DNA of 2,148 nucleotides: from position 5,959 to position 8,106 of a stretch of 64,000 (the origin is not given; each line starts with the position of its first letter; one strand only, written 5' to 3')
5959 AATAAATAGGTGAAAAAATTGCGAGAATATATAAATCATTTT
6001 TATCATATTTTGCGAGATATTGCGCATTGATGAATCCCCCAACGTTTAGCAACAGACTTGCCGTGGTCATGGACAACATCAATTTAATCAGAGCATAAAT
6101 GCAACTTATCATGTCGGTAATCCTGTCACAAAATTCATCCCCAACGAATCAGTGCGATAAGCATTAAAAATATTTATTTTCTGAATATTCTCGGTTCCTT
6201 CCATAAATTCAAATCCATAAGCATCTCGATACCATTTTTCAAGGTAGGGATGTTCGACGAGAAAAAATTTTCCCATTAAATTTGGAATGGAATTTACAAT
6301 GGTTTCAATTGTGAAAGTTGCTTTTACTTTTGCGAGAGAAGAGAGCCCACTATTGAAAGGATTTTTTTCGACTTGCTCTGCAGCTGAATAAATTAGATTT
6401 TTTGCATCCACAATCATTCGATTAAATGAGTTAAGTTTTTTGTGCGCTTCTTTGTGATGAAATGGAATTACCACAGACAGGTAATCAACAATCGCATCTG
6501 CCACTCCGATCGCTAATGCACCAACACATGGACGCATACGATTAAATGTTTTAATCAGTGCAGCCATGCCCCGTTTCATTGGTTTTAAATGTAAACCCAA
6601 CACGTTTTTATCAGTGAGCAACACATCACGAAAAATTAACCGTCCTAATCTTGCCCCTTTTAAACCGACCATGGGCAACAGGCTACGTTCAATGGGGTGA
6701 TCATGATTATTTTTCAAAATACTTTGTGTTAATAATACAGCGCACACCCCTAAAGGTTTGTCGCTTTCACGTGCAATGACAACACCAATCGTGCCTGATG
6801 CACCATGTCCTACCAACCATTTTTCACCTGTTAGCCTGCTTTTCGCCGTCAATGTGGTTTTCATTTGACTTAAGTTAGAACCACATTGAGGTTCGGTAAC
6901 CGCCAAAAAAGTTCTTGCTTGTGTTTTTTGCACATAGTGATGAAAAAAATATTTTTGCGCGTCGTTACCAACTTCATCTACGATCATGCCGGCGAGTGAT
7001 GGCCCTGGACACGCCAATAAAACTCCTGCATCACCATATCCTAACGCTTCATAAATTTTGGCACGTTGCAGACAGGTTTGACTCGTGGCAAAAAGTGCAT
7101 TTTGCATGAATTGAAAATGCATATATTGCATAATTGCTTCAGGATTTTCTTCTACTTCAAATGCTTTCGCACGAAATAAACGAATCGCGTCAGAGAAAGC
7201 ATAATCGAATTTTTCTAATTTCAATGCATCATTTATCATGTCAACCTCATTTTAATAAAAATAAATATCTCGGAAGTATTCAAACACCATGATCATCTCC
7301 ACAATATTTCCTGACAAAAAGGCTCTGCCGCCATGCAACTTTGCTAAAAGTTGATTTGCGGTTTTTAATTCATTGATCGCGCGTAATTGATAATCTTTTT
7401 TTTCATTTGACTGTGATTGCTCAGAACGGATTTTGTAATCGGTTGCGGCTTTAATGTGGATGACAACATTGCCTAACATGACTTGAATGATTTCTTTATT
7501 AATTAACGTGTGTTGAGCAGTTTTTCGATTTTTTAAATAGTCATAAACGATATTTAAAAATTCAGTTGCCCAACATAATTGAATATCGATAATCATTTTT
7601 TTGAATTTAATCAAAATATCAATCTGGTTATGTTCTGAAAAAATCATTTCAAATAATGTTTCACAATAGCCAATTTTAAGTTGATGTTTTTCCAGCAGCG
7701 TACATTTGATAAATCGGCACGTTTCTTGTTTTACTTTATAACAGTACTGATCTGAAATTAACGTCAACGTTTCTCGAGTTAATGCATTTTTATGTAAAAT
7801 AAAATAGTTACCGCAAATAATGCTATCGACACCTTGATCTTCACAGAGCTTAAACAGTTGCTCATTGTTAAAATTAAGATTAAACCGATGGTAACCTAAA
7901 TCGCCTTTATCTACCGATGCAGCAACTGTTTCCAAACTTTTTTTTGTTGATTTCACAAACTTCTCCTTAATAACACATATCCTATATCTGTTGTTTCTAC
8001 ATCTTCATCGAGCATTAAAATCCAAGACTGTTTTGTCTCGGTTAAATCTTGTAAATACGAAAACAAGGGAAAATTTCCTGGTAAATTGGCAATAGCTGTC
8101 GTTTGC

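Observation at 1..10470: Orphan, translationally coupled biosynthesis-and-export operon: adenylating enzyme, carrier protein, flavin dehydrogenase, PLP decarboxylase and two exporters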

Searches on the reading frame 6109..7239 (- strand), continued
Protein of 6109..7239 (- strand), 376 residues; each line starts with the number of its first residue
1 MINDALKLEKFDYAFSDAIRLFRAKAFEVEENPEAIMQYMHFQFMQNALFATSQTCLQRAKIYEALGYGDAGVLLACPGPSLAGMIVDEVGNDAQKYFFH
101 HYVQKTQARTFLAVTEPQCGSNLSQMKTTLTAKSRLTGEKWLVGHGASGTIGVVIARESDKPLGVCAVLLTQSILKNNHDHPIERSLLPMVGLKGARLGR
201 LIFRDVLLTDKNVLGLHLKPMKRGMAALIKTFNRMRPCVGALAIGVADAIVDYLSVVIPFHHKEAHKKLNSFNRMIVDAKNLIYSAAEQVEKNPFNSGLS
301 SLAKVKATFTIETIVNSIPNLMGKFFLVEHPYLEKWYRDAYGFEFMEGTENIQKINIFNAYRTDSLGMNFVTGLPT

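Call 62: search_dna_similar(query=window:6109-7239:-, collection=plasmids, mode=protein, max_evalue=1e-10, max_rows=25)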
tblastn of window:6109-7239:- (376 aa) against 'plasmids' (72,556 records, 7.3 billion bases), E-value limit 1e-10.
Records with a match: 46; places in all: 65; records where one place covers at least 80% of the query: 20.
Best place of each record, by identity: <60% 46.
By first word of the organism name: Rahnella 10; Bacillus 9; Rhodococcus 5; Tritonibacter 3; Acinetobacter 3; Streptomyces 2; Ralstonia 1; Rhizobium 1; Gemmobacter 1; Agrobacterium 1; and 10 more.
By predicted mobility (MOB-suite, as given by PLSDB): non-mobilizable 32; conjugative 8; mobilizable 6.
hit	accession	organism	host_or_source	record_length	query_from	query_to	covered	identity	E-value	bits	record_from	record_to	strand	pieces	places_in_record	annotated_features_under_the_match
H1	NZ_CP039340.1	Ralstonia pseudosolanacearum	-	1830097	20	356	90%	39.7%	1e-70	247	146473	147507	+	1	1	none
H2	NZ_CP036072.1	Bacillus wiedmannii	cell culture,soil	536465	47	359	83%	36.4%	3e-52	194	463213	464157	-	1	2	acyl-CoA dehydrogenase family protein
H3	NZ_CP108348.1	Streptomyces decoyicus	-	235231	57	363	82%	36.9%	5e-52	193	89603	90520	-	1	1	acyl-CoA dehydrogenase family protein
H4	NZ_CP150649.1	Bacillus mycoides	cell culture,soil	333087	47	359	83%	35.7%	3e-51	191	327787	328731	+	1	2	acyl-CoA dehydrogenase family protein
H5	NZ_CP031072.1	Bacillus mycoides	cell culture,soil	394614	47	359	83%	35.7%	7e-51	189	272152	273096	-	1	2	acyl-CoA dehydrogenase family protein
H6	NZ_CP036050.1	Bacillus mycoides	cell culture,soil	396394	47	359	83%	35.7%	7e-51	189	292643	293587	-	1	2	acyl-CoA dehydrogenase family protein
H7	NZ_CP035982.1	Bacillus mycoides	cell culture,soil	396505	47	359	83%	35.7%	7e-51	189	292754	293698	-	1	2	acyl-CoA dehydrogenase family protein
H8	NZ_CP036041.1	Bacillus mycoides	cell culture,soil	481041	47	359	83%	35.7%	7e-51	189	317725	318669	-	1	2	acyl-CoA dehydrogenase family protein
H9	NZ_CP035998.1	Bacillus mycoides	cell culture,soil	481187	47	359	83%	35.7%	7e-51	189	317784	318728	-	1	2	acyl-CoA dehydrogenase family protein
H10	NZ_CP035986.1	Bacillus mycoides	cell culture,soil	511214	47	359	83%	35.7%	7e-51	189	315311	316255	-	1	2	acyl-CoA dehydrogenase family protein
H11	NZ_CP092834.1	Bacillus mycoides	whole organism,soil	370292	47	359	83%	35.7%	8e-51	189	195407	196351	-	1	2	acyl-CoA dehydrogenase family protein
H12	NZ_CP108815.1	Streptomyces sp. NBC_00868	-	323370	64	358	78%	37.2%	1e-46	177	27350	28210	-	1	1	acyl-CoA dehydrogenase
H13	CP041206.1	Rhizobium sp. NIBRBAC000502774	Genome assembly,Coal mine soil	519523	1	361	96%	29.7%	1e-22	107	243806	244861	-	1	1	diaminopimelate decarboxylase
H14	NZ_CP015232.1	Tritonibacter mobilis F1926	cell culture,seawater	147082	62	361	80%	33.7%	2e-30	130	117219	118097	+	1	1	acyl-CoA dehydrogenase family protein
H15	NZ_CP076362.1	Gemmobacter fulvus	cell culture,Anabaena culture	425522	21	361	91%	29.6%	3e-26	118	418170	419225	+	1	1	acyl-CoA dehydrogenase family protein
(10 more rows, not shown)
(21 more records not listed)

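Call 63: get_annotated_region(hit=H1, flank=14000)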
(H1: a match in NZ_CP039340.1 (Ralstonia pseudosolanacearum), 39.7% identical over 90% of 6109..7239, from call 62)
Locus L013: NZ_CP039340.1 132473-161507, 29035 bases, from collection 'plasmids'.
description: Ralstonia pseudosolanacearum strain UW386 plasmid pUW386, complete sequence
organism: Ralstonia pseudosolanacearum (NCBI taxid 1310165)
taxonomy: Bacteria; Pseudomonadota; Betaproteobacteria; Burkholderiales; Burkholderiaceae; Ralstonia; Ralstonia pseudosolanacearum
host: -; source: -; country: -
typing (MOB-suite, as given by PLSDB): mobilizable; relaxase MOBP
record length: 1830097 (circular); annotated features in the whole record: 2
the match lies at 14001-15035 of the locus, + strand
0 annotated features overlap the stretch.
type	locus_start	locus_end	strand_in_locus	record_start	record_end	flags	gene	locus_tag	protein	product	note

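Call 64: get_annotated_region(hit=H2, flank=12000)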
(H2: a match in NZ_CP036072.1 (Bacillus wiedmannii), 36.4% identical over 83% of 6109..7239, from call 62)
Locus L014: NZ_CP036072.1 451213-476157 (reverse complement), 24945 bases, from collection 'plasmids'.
description: Bacillus wiedmannii strain JAS07/5 plasmid p536
organism: Bacillus wiedmannii (NCBI taxid 1890302)
taxonomy: Bacteria; Bacillota; Bacilli; Bacillales; Bacillaceae; Bacillus; Bacillus wiedmannii
host: -; source: cell culture,soil; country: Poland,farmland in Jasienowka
typing (MOB-suite, as given by PLSDB): non-mobilizable; replicon rep_cluster_164,rep_cluster_1698,rep_cluster_1751,rep_cluster_1912
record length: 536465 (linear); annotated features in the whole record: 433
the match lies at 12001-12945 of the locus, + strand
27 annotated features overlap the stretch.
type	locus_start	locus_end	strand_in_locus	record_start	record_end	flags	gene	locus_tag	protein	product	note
CDS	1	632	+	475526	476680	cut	-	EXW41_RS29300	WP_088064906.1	glycosyltransferase family 4 protein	-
CDS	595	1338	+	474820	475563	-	-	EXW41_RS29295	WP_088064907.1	sugar phosphate nucleotidyltransferase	GO:0009058 - biosynthetic process [Evidence IEA]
CDS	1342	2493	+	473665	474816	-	-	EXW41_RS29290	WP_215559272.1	DegT/DnrJ/EryC1/StrS aminotransferase family protein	-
CDS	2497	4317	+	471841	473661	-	-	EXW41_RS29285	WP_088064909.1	beta-galactosidase trimerization domain-containing protein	GO:0005975 - carbohydrate metabolic process [Evidence IEA]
CDS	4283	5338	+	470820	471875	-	-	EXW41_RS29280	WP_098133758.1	alcohol dehydrogenase catalytic domain-containing protein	-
CDS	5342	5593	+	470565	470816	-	-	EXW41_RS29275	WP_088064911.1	acyl carrier protein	GO:0006633 - fatty acid biosynthetic process [Evidence IEA]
CDS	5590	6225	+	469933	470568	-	-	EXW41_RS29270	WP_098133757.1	nucleotidyltransferase family protein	-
CDS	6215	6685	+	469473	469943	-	-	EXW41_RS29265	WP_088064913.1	(2Fe-2S)-binding protein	-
CDS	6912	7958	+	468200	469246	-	-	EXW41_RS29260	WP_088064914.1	XdhC/CoxI family protein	-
CDS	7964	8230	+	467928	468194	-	-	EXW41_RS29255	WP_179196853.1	phosphopantetheine-binding protein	-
CDS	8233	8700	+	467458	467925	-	-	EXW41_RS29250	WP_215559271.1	peroxiredoxin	-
CDS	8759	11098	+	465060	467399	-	-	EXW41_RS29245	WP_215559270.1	xanthine dehydrogenase family protein molybdopterin-binding subunit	-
CDS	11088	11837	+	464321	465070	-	-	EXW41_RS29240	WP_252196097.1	FAD binding domain-containing protein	-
CDS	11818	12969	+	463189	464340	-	-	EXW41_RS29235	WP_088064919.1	acyl-CoA dehydrogenase family protein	-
CDS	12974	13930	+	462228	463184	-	-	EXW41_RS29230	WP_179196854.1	3-oxoacyl-[acyl-carrier-protein] synthase III C-terminal domain-containing protein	-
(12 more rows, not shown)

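Call 66: search_protein_families(library=pfam, proteins=[L013:5089-9183:+, L013:10561-12033:+, L013:12062-12343:+, L013:12340-13284:+, L013:13286-13978:+, L013:15111-16490:+, L013:16394-18103:+, L013:18128-19060:+, L013:19064-20719:+, L013:20716-21648:+], max_evalue=0.001)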
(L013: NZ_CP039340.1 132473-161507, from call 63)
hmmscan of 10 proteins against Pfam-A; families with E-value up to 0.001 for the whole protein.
L013:5089-9183:+ (1364 aa): 0 families

L013:10561-12033:+ (490 aa): 3 families
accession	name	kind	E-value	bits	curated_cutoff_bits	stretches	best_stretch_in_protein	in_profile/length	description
PF02784.22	Orn_Arg_deC_N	-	2.2e-43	148.9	23.4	1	81-328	4-247/247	Pyridoxal-dependent decarboxylase, pyridoxal binding domain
PF00278.28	Orn_DAP_Arg_deC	-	2.7e-16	60.1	23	1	77-427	5-95/95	Pyridoxal-dependent decarboxylase, C-terminal sheet domain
PF01168.26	Ala_racemase_N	-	5.3e-06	26.7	24.1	1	78-268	3-184/220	Alanine racemase, N-terminal domain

L013:12062-12343:+ (93 aa): 1 family
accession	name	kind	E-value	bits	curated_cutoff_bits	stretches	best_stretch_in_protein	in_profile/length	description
PF00550.31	PP-binding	-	9.1e-08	32.7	20.8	1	16-86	2-67/67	Phosphopantetheine attachment site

L013:12340-13284:+ (314 aa): 0 families

L013:13286-13978:+ (230 aa): 0 families

L013:15111-16490:+ (459 aa): 1 family
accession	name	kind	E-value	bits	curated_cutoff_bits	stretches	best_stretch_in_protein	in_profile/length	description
PF01554.23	MatE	-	1.1e-13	51.6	24.9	1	248-406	1-156/161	MatE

L013:16394-18103:+ (569 aa): 2 families
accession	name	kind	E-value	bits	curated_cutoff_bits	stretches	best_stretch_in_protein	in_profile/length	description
PF00501.34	AMP-binding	-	8.2e-83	278.8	29.9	1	40-408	1-384/384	AMP-binding enzyme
PF13193.12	AMP-binding_C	-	0.00014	23.2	24.5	1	464-539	1-76/76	AMP-binding enzyme C-terminal domain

L013:18128-19060:+ (310 aa): 2 families
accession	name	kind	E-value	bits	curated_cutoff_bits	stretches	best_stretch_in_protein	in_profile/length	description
PF08541.16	ACP_syn_III_C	-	7.5e-14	52.1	26.6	1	219-307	1-88/90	3-Oxoacyl-[acyl-carrier-protein (ACP)] synthase III C terminal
PF08545.16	ACP_syn_III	-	7.7e-05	22.9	24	1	113-184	5-77/80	3-Oxoacyl-[acyl-carrier-protein (ACP)] synthase III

L013:19064-20719:+ (551 aa): 1 family
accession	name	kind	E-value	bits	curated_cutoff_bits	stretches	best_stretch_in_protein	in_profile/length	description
PF00501.34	AMP-binding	-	1.9e-57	195.2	29.9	1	25-399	2-384/384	AMP-binding enzyme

L013:20716-21648:+ (310 aa): 1 family
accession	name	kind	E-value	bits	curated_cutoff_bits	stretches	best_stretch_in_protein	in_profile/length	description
PF01841.26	Transglut_core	-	8.7e-09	36.1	23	1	99-155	51-107/108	Transglutaminase-like superfamily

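Call 67: search_protein_families(library=pfam, proteins=[L013:21495-22424:+, L013:22446-23843:+, L013:23892-24680:+, L013:24607-26166:+, L013:26147-27280:+, L013:4212-5030:+, L013:2879-4075:-], max_evalue=0.001)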
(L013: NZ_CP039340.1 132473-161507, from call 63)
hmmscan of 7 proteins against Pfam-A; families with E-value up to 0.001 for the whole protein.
L013:21495-22424:+ (309 aa): 3 families
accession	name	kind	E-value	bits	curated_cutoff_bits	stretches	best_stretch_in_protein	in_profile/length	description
PF00005.33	ABC_tran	-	3.1e-33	115.7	25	1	89-237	2-137/137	ABC transporter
PF13304.12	AAA_21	-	1.4e-07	32.3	27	1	128-272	174-303/304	AAA domain, putative AbiEii toxin, Type IV TA system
PF02463.25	SMC_N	-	2.6e-05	24.2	40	0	190-282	124-212/220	RecF/RecN/SMC N terminal domain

L013:22446-23843:+ (465 aa): 2 families
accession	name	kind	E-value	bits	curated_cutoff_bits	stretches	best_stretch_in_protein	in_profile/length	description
PF02687.27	FtsX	-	1.1e-14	54.9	25.5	1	331-449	2-115/120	FtsX-like permease C-terminal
PF12704.14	MacB_PCD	-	0.0001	23.1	27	0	16-136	1-104/207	MacB-like periplasmic core domain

L013:23892-24680:+ (262 aa): 1 family
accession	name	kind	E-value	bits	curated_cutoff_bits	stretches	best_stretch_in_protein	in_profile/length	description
PF17131.11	LolA_like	-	1.3e-31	110.1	30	1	83-258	6-184/184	Outer membrane lipoprotein-sorting protein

L013:24607-26166:+ (519 aa): 0 families

L013:26147-27280:+ (377 aa): 6 families
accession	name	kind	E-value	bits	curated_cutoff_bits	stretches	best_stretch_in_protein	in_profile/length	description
PF00561.26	Abhydrolase_1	-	2.2e-06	27.9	25.8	1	275-324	193-241/245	alpha/beta hydrolase fold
PF03403.19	PAF-AH_p_II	-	1.1e-05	24.6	20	1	106-152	99-145/372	Platelet-activating factor acetylhydrolase, isoform II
PF00326.27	Peptidase_S9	-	5.7e-05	23.1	22.6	0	175-207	56-86/213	Prolyl oligopeptidase family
PF20434.5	BD-FAE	-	0.00018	21.6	26.8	0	108-216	14-119/215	BD-FAE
PF12740.14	PETase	-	0.0002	21.3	28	0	121-208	69-148/263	PET hydrolase-like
PF12146.15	Hydrolase_4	-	0.00026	20.8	27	0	273-320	183-230/239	Serine aminopeptidase, S33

L013:4212-5030:+ (272 aa): 0 families

L013:2879-4075:- (398 aa): 2 families
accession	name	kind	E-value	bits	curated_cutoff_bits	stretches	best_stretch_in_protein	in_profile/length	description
PF16220.10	DUF4880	-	4e-15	55.8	25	1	93-133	1-41/43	Domain of unknown function (DUF4880)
PF04773.18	FecR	-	2.6e-09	37.8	24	1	196-286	2-96/97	FecR protein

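Call 99: search_protein_families(library=pfam, proteins=[L010:11178-12119:+, L010:14653-15630:+, L010:15648-16883:+, L010:3294-3545:+], max_evalue=0.01)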
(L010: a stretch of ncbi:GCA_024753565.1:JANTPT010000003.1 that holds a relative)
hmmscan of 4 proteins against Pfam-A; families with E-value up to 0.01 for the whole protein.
L010:11178-12119:+ (313 aa): 0 families

L010:14653-15630:+ (325 aa): 0 families

L010:15648-16883:+ (411 aa): 1 family
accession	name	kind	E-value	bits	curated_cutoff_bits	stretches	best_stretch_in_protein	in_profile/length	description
PF05193.26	Peptidase_M16_C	-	0.0046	17.3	23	1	170-337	2-176/181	Peptidase M16 inactive domain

L010:3294-3545:+ (83 aa): 1 family
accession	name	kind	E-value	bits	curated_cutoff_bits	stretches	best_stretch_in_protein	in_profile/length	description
PF25296.1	Decapeptide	-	0.00032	20.9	45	1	33-78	24-69/74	Decapeptide repeat region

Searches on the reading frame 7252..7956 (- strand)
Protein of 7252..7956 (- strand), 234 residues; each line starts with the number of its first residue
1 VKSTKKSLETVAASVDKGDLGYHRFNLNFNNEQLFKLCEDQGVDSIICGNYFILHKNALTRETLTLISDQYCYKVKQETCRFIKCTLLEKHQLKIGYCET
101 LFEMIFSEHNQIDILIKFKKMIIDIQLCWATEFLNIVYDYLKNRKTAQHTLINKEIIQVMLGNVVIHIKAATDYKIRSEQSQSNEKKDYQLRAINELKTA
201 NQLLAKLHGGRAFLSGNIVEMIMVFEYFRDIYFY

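Call 5: search_protein_families(library=pfam, proteins=[window:7252-7956:-], max_evalue=0.01)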
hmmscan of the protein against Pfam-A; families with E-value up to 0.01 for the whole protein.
window:7252-7956:- (234 aa): 1 family
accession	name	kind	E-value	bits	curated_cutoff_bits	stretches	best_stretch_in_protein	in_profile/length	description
PF00441.29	Acyl-CoA_dh_1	-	0.0025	18.4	22.4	1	130-223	26-125/150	Acyl-CoA dehydrogenase, C-terminal domain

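Call 6: search_protein_families(library=ncbifam, proteins=[window:7252-7956:-], max_evalue=0.01)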
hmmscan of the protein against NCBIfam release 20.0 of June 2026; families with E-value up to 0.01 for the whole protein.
window:7252-7956:- (234 aa): 0 families

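Call 19: find_homologous_proteins(query=window:7252-7956:-, max_evalue=0.001)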
Query window:7252-7956:- (234 aa): 7 proteins with E <= 0.001 among 159 candidates.
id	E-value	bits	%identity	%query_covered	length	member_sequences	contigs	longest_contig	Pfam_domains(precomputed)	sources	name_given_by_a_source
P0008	1.0e-150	517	100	100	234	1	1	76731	-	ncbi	-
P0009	1.3e-60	223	45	100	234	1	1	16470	-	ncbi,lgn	-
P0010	2.5e-60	222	46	97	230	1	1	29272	-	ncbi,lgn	-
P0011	7.7e-60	220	47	94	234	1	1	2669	-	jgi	jgi:hypothetical protein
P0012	7.6e-49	184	41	100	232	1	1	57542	-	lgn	-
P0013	3.9e-48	182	43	94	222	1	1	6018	-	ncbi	-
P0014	6.8e-32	129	37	85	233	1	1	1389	-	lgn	-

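Call 21: find_encoding_contigs(protein=P0008, flank=10000, max_places=3)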
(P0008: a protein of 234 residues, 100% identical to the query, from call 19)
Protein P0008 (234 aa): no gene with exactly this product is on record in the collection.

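Call 28: predict_structure(alignment_id=A2)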
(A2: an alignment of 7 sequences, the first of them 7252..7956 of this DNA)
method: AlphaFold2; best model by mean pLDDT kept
length: 234 residues; sequences in the alignment: 7
mean_pLDDT: 77.2   pTM: 0.78
mean pLDDT of the five models: 77.2, 75.9, 70.8, 67.6, 66.0
residues with pLDDT >= 90: 70; 70-90: 100; 50-70: 33; < 50: 31
segments of 3 or more residues with pLDDT < 50: 1-24, 146-151
pLDDT, mean of each block of 10 residues (from residue 1): 30 39 50 77 89 90 89 89 86 86 69 90 88 80 56 70 94 95 87 95 74 61 87 88
secondary structure, 60 per line:
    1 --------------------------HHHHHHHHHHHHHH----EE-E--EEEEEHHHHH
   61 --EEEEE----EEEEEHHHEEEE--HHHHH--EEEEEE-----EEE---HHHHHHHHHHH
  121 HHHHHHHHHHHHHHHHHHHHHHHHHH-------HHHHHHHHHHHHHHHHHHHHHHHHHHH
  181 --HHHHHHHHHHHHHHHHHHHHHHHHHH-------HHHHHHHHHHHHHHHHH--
elements in order: H27-40 E51-55 H56-60 E63-67 E72-76 E80-83 H86-90 E93-98 E104-106 H110-146 H154-180 H183-208 H216-232

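Call 31: fold_search(model_id=the predicted structure, library=pdb)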
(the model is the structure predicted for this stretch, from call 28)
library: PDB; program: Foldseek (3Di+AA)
matches with E <= 10: 460; with E <= 0.001: 111
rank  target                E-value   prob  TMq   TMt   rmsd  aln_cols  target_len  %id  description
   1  1ukw_A                3.2e-06  1.00  0.49  0.33   7.7       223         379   14  Crystal structure of medium-chain acyl-CoA dehydrogenase from Thermus thermophilus HB8 (released 2004-11-09)
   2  4u83_C                2.0e-05  1.00  0.49  0.34   8.6       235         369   12  Structure of Brucella Abortus Butyryl-CoA dehydrogenase (released 2014-12-17)
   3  4u83_B                2.1e-05  1.00  0.49  0.34   8.3       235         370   12  Structure of Brucella Abortus Butyryl-CoA dehydrogenase (released 2014-12-17)
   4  5idu_C                2.3e-05  1.00  0.50  0.32   7.8       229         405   10  Crystal structure of an acyl-CoA dehydrogenase domain protein from Burkholderia phymatum bound to FAD (released 2016-03-09)
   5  9w61_B                3.3e-05  1.00  0.48  0.33   7.9       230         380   14  Butyryl CoA dehydrogenase with FAD (released 2025-11-26)
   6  3nf4_B                5.1e-05  1.00  0.49  0.34   8.0       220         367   12  Crystal structure of acyl-CoA dehydrogenase from Mycobacterium thermoresistibile bound to flavin adenine dinucleotide (released 2010-06-23)
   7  5ol2_C                5.4e-05  1.00  0.50  0.33   8.8       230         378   14  The electron transferring flavoprotein/butyryl-CoA dehydrogenase complex from Clostridium difficile (released 2017-11-29)
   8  9w60_A                5.4e-05  1.00  0.49  0.32   7.9       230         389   14  Butyryl CoA dehydrogenase (released 2025-12-10)
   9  3oib_A                6.3e-05  1.00  0.54  0.36   7.3       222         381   12  Crystal structure of a putative ACYL-COA Dehydrogenase from mycobacterium smegmatis, Iodide soak (released 2010-09-01)
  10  9w61_D                6.3e-05  1.00  0.48  0.32   8.1       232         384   14  Butyryl CoA dehydrogenase with FAD (released 2025-11-26)
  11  4m9a_D                6.7e-05  1.00  0.46  0.32   7.5       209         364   14  Crystal structure of Acyl-coA dehydrogenase from Burkholderia thailandensis E264 (released 2013-11-13)
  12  4u83_A                7.5e-05  1.00  0.49  0.34   7.4       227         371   13  Structure of Brucella Abortus Butyryl-CoA dehydrogenase (released 2014-12-17)
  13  4u83_D                7.9e-05  1.00  0.50  0.35   8.0       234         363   12  Structure of Brucella Abortus Butyryl-CoA dehydrogenase (released 2014-12-17)
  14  3d6b_A                8.8e-05  1.00  0.50  0.34   7.6       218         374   10  2.2 A crystal structure of glutaryl-CoA dehydrogenase from Burkholderia pseudomallei (released 2008-06-03)
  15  3swo_B                9.3e-05  1.00  0.54  0.35   7.9       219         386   14  Crystal structure of a glutaryl-coa dehydrogenase from mycobacterium smegmatis in complex with FADH2 (released 2011-08-03)
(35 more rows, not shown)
